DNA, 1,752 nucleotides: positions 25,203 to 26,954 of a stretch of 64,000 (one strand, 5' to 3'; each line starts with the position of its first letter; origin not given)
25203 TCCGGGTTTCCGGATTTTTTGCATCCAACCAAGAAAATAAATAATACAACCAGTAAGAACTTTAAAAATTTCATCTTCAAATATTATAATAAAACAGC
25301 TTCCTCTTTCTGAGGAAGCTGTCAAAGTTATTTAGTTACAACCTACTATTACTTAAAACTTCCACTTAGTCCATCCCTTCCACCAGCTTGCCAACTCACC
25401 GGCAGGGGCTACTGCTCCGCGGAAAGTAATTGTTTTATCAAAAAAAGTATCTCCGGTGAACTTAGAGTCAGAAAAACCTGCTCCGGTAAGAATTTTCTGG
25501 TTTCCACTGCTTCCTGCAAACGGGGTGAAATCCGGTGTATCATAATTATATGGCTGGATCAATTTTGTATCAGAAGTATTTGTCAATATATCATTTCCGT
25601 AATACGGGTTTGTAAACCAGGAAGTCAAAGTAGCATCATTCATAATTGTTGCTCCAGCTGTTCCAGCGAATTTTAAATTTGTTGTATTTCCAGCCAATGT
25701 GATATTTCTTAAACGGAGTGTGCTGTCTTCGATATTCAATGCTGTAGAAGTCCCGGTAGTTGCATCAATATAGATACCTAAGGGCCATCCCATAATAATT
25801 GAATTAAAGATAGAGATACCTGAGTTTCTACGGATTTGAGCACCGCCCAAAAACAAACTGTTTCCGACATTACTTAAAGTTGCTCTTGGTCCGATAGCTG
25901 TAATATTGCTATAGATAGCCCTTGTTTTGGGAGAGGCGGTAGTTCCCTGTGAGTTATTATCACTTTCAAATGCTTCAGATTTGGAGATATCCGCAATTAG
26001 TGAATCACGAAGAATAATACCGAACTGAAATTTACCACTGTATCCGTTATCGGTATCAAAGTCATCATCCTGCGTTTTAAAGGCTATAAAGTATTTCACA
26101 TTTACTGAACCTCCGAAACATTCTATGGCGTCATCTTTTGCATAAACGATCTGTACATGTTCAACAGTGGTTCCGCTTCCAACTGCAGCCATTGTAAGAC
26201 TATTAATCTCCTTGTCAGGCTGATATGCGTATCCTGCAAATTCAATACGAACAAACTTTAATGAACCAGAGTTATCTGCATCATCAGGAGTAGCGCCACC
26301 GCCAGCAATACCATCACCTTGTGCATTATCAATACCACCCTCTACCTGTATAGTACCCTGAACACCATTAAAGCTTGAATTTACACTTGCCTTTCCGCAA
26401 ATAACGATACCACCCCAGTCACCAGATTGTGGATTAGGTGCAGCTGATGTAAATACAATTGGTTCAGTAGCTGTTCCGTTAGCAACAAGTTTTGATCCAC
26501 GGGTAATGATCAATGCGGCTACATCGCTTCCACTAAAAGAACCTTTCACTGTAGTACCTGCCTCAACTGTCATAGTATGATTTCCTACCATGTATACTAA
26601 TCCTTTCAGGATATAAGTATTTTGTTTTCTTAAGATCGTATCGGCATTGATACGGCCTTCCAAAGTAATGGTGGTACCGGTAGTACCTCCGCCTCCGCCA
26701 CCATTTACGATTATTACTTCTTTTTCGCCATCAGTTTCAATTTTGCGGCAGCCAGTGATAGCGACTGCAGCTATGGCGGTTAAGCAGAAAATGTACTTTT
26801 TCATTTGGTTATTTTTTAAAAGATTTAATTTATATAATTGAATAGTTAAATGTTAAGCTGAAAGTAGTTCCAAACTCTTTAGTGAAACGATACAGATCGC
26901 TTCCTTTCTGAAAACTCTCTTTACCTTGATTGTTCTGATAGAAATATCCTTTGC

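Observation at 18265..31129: A readable Pho-box grammar: 11-bp-period arrays with fixed geometry to degenerate -7 boxes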

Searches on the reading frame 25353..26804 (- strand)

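Call 7: search_protein_families(library=pfam, proteins=[window:25353-26804:-])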
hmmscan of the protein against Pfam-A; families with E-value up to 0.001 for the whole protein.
window:25353-26804:- (483 aa): 0 families

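Call 28: search_protein_families(library=ncbifam, proteins=[window:25353-26804:-], max_evalue=0.00001)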
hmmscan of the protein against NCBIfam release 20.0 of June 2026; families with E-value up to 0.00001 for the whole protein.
window:25353-26804:- (483 aa): 0 families

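Call 66: search_protein_families(library=pfam, proteins=[window:25353-26804:-], max_evalue=1)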
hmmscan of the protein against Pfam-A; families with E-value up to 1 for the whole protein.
window:25353-26804:- (483 aa): 1 family
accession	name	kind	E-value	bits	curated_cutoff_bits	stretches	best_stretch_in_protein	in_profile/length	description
PF08139.17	LPAM_1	-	0.29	12.1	20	1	1-15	1-15/18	Prokaryotic membrane lipoprotein lipid attachment site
